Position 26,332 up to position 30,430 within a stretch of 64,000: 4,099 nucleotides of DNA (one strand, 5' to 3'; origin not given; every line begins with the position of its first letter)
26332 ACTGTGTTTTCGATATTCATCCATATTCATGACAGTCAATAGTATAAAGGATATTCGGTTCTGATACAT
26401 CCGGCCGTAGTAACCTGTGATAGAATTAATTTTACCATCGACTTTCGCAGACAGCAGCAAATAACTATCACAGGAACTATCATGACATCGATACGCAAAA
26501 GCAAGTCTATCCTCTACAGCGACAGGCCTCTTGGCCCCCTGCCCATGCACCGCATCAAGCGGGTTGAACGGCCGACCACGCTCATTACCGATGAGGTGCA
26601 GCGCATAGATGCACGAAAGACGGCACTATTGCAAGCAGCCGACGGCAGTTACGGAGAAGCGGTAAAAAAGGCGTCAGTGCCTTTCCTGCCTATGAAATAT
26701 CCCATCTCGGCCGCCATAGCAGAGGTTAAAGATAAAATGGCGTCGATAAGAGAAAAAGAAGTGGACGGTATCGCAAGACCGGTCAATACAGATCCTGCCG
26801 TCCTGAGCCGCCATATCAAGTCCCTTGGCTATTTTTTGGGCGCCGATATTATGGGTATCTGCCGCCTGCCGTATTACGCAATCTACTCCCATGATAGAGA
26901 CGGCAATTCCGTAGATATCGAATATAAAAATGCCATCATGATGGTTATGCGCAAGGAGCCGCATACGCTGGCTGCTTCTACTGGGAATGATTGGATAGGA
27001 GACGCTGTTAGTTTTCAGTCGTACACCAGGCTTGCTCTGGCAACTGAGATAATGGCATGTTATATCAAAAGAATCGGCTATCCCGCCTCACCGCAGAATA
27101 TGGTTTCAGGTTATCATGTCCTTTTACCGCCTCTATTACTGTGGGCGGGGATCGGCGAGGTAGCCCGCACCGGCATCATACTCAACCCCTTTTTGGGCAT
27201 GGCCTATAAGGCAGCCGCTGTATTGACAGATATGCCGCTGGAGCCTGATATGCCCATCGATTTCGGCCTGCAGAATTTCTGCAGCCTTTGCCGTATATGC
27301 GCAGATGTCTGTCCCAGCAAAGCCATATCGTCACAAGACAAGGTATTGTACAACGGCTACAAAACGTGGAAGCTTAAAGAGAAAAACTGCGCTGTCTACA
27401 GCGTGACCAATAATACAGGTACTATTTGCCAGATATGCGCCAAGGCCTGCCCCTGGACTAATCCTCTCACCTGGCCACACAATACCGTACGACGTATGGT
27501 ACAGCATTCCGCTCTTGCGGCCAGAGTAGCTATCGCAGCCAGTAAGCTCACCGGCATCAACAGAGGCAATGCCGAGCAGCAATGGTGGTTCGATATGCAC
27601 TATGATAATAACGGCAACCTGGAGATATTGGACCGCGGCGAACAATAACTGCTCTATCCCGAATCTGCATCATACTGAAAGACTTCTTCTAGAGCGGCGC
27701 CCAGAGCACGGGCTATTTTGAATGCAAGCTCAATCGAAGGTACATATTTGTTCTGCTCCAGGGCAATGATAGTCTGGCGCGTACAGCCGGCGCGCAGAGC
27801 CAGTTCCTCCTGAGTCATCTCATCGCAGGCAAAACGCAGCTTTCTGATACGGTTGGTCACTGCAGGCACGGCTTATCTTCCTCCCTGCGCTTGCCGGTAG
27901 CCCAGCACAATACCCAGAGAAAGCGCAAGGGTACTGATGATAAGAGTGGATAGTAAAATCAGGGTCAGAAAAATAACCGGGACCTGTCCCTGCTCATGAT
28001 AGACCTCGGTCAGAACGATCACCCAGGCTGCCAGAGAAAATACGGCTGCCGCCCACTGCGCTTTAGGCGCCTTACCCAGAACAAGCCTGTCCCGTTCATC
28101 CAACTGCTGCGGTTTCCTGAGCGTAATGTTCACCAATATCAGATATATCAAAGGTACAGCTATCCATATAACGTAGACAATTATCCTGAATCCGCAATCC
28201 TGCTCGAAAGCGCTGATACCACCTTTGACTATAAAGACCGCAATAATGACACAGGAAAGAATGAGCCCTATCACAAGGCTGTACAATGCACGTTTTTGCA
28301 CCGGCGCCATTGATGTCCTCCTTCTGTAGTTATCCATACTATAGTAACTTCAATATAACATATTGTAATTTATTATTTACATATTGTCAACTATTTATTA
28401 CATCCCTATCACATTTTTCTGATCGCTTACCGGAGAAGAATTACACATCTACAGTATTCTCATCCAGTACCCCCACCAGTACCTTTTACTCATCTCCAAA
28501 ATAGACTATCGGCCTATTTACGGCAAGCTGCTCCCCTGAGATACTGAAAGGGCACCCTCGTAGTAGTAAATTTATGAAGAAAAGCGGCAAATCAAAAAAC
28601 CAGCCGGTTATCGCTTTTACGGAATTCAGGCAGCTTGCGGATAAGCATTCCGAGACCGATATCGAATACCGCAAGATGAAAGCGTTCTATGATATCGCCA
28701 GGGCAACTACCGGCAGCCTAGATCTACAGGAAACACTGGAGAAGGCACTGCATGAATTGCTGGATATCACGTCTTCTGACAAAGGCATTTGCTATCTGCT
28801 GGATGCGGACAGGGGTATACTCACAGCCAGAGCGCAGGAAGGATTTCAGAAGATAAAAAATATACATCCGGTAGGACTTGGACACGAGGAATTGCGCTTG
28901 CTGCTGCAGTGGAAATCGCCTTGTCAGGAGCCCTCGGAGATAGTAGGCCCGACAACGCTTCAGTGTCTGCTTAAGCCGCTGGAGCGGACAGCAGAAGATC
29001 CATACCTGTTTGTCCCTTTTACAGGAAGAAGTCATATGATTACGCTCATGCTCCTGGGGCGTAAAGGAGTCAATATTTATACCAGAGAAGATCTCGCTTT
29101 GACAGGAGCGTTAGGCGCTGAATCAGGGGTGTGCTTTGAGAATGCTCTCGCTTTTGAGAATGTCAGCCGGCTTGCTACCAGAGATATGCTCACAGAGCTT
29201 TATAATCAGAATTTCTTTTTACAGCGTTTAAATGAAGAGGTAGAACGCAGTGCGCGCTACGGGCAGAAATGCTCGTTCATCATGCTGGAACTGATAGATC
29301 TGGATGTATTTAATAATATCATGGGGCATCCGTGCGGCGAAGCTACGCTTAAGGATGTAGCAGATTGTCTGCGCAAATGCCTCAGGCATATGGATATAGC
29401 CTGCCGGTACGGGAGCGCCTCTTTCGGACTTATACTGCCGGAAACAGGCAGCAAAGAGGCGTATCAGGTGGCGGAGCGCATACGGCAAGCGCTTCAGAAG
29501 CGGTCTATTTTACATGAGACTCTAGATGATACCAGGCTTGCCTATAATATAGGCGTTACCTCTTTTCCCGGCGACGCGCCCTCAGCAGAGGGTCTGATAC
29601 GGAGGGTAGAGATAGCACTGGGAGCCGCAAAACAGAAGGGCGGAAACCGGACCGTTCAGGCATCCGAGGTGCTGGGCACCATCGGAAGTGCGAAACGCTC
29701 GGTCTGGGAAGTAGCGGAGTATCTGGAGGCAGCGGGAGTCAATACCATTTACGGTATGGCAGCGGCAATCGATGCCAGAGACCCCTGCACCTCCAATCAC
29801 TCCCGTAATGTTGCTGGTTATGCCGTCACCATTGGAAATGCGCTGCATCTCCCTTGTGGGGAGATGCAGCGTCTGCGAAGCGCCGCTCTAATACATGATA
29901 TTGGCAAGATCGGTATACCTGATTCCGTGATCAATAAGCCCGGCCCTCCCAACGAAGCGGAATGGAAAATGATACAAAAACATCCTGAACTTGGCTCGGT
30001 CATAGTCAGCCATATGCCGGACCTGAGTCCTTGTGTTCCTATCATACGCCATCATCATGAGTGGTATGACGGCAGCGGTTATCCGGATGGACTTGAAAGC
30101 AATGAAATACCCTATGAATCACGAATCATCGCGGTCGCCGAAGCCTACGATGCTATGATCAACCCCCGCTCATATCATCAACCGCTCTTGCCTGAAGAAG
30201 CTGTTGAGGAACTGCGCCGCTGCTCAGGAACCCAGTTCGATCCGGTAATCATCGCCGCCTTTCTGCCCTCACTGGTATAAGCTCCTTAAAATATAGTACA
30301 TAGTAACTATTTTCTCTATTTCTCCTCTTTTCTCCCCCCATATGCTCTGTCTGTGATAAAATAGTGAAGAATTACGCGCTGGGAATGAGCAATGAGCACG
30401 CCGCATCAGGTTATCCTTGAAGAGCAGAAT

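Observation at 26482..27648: Minimal stand-alone catabolic-type reductive dehalogenase homolog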

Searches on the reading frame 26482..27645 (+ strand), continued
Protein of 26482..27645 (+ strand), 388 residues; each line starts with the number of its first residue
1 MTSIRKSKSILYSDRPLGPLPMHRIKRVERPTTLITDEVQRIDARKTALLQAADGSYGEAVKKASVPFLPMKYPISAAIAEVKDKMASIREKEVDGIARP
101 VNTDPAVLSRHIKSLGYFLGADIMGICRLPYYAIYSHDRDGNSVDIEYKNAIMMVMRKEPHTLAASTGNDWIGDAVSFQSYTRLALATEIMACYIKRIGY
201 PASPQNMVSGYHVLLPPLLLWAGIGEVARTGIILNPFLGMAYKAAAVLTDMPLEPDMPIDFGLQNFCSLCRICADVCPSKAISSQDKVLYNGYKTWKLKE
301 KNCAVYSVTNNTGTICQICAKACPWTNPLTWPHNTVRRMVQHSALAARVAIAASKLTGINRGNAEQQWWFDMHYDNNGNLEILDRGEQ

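Call 59: find_encoding_contigs(protein=P0011, flank=8000, max_places=2)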
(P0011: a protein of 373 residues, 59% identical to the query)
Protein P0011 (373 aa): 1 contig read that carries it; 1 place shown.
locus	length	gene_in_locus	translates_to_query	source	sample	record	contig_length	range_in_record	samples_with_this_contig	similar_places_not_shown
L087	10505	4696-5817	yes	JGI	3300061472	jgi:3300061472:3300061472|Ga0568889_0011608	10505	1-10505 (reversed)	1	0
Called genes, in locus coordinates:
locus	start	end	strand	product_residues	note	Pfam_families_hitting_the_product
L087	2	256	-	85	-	?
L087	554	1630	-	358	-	PF03480:DctP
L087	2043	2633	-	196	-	-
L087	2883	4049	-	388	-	PF02771:Acyl-CoA_dh_N, PF02770:Acyl-CoA_dh_M, PF00441:Acyl-CoA_dh_1, PF08028:Acyl-CoA_dh_2, PF22924:ACOX_C_alpha1 (weak)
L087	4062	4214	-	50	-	-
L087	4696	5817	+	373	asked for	PF00037:Fer4 (faint), PF12838:Fer4_7, PF13484:Fer4_16 (weak)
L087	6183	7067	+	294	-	PF03547:Mem_trans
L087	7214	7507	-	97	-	-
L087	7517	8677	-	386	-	PF00696:AA_kinase, PF01472:PUA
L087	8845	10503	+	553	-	?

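Call 61: search_protein_representatives(protein=window:26482-27645:+)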
Query: 388 residues. Proteins with E-value up to 0.001 (for the whole library): 2319; up to 1e-10: 1063; up to 1e-30: 162. The best 150 are listed.
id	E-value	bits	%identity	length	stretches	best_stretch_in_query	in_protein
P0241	2.8e-129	448.2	53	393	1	7-374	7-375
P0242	2.4e-85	303.6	42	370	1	22-372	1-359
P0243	2.8e-84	300.1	39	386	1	22-373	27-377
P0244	2.5e-81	290.4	33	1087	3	7-386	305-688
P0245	2.8e-81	290.2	39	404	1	8-375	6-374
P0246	3.3e-81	290.0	35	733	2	17-373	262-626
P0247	3.9e-81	289.7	43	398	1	6-376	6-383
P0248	5.7e-81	289.2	36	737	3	12-373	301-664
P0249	8.1e-80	285.4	38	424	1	8-373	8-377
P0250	2.4e-75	270.7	39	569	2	18-373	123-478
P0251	2.5e-75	270.6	52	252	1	140-373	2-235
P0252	1.9e-74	267.7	47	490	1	55-329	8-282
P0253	2.4e-72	260.8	37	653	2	17-326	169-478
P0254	2.7e-72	260.6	33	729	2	17-377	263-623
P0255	1.6e-71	258.1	38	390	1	8-372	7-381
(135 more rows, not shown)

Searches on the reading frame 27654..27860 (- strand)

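Call 12: search_protein_families(library=pfam, proteins=[window:27654-27860:-], max_evalue=0.001)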
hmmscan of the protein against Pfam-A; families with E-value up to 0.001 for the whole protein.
window:27654-27860:- (68 aa): 4 families
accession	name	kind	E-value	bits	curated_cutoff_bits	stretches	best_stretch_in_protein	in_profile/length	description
PF01381.28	HTH_3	-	3.2e-12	46.7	23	1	15-59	10-54/55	Helix-turn-helix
PF12844.13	HTH_19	-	4.5e-07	30.1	30.2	1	14-62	12-60/64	Helix-turn-helix domain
PF13560.12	HTH_31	-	2.3e-06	28.2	27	1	4-59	5-60/64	Helix-turn-helix domain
PF13443.12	HTH_26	-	1.9e-05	25.2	22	1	14-66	10-63/63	Cro/C1-type HTH DNA-binding domain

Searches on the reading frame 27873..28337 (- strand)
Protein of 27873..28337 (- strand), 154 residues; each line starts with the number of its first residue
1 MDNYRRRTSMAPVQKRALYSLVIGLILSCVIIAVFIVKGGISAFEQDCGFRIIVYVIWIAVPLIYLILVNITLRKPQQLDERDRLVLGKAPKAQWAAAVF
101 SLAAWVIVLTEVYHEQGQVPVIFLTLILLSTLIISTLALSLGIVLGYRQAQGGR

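Call 12: search_protein_families(library=pfam, proteins=[window:27873-28337:-], max_evalue=0.001)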
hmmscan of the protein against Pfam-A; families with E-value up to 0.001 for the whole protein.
window:27873-28337:- (154 aa): 1 family
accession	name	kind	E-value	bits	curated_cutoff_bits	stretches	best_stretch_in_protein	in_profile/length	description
PF20563.3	DUF6773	-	0.00083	19.7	27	0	5-73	76-144/163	Family of unknown function (DUF6773)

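Call 43: search_protein_families(library=ncbifam, proteins=[window:27873-28337:-], max_evalue=0.00001)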
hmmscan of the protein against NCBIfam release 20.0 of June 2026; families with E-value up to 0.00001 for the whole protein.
window:27873-28337:- (154 aa): 0 families

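Call 74: search_solved_structures(query=window:27873-28334:-, max_evalue=10)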
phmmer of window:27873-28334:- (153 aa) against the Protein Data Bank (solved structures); distinct sequences matched with E-value up to 10: 1.
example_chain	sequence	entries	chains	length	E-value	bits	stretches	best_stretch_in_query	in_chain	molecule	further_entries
8e1e_A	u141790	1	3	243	0.11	15.8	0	89-136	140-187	SG122_C3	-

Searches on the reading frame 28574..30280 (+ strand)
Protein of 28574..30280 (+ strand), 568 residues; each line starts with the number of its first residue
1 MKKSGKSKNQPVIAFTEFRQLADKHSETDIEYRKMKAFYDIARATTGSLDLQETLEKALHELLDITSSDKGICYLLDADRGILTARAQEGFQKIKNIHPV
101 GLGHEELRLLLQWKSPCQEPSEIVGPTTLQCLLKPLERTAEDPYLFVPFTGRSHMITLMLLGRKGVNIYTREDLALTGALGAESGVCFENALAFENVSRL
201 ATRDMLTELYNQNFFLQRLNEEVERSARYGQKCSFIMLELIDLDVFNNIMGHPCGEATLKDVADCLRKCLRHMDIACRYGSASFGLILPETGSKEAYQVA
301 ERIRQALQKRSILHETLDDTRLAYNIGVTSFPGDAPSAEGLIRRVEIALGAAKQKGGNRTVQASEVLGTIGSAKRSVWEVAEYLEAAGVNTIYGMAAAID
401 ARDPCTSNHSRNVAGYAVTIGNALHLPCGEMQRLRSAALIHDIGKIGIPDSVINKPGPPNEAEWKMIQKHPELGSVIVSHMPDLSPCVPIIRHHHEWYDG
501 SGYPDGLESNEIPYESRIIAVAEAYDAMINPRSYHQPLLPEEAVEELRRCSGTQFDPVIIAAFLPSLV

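Call 12: search_protein_families(library=pfam, proteins=[window:28574-30280:+], max_evalue=0.001)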
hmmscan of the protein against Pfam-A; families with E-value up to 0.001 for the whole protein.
window:28574-30280:+ (568 aa): 4 families
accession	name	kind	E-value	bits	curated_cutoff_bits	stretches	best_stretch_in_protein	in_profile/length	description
PF13487.12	HD_5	-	1.6e-39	135.8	27.2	1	397-558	5-169/170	HD domain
PF00990.26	GGDEF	-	1.5e-34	119.6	23.8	1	201-359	1-161/161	Diguanylate cyclase, GGDEF domain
PF01966.28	HD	-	5.3e-17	62.6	22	1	407-528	2-116/116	HD domain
PF13185.12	GAF_2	-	0.00019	22.1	28.6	0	49-183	2-130/136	GAF domain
